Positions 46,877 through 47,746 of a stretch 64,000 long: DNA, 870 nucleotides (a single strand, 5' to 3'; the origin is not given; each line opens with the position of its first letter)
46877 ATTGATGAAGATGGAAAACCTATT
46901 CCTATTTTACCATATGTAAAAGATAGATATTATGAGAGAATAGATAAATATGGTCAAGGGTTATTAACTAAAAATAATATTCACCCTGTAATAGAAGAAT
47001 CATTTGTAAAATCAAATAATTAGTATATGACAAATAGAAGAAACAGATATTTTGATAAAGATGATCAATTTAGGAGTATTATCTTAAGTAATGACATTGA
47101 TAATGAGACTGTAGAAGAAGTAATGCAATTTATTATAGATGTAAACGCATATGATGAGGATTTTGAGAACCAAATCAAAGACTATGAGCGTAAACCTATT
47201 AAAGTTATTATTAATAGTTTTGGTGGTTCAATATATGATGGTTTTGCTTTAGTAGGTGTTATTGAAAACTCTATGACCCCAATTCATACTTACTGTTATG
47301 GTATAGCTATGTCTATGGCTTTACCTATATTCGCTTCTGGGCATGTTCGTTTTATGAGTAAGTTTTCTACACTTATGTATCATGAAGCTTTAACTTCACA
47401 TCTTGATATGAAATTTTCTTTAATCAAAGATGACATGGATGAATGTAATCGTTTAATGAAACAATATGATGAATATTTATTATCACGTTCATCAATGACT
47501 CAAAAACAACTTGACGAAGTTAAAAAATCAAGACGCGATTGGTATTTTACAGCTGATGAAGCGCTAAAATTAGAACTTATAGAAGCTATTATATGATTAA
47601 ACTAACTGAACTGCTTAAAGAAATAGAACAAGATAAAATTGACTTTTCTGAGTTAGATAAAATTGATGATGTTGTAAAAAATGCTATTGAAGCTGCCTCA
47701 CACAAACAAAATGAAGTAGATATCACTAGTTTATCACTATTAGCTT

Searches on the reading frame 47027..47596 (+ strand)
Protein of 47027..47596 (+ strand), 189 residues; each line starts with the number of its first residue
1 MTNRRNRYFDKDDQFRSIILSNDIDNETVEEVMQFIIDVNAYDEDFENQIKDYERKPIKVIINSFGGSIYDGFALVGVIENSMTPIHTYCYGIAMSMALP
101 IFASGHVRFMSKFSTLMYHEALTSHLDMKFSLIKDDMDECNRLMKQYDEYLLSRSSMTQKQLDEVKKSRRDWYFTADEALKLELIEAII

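Call 10: search_protein_families(library=phrogs, proteins=[window:47027-47596:+])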
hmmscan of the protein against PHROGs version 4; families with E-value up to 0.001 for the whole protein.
window:47027-47596:+ (189 aa): 9 families
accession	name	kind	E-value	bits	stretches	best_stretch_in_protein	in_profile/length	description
phrog_94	-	head and packaging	1.2e-32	115.3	1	10-186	72-247/622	head maturation protease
phrog_2976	-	head and packaging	6e-18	66.7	1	38-188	35-181/394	head maturation protease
phrog_1827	-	other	7.6e-15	55.8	1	35-179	32-173/202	ATP-dependent protease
phrog_133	-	head and packaging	2.9e-11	43.7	1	44-187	36-177/668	head maturation protease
phrog_1684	-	head and packaging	5.7e-10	40.1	1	53-179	70-193/284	head maturation protease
phrog_3348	-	unknown function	3.4e-08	34.2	1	47-123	57-135/386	-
phrog_53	-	head and packaging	4.9e-06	27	1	51-188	113-278/583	head maturation protease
phrog_23753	-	head and packaging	0.00028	21.6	1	41-188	28-171/298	head maturation protease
phrog_5410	-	other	0.00034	20.9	1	56-120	56-120/323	ATP-dependent protease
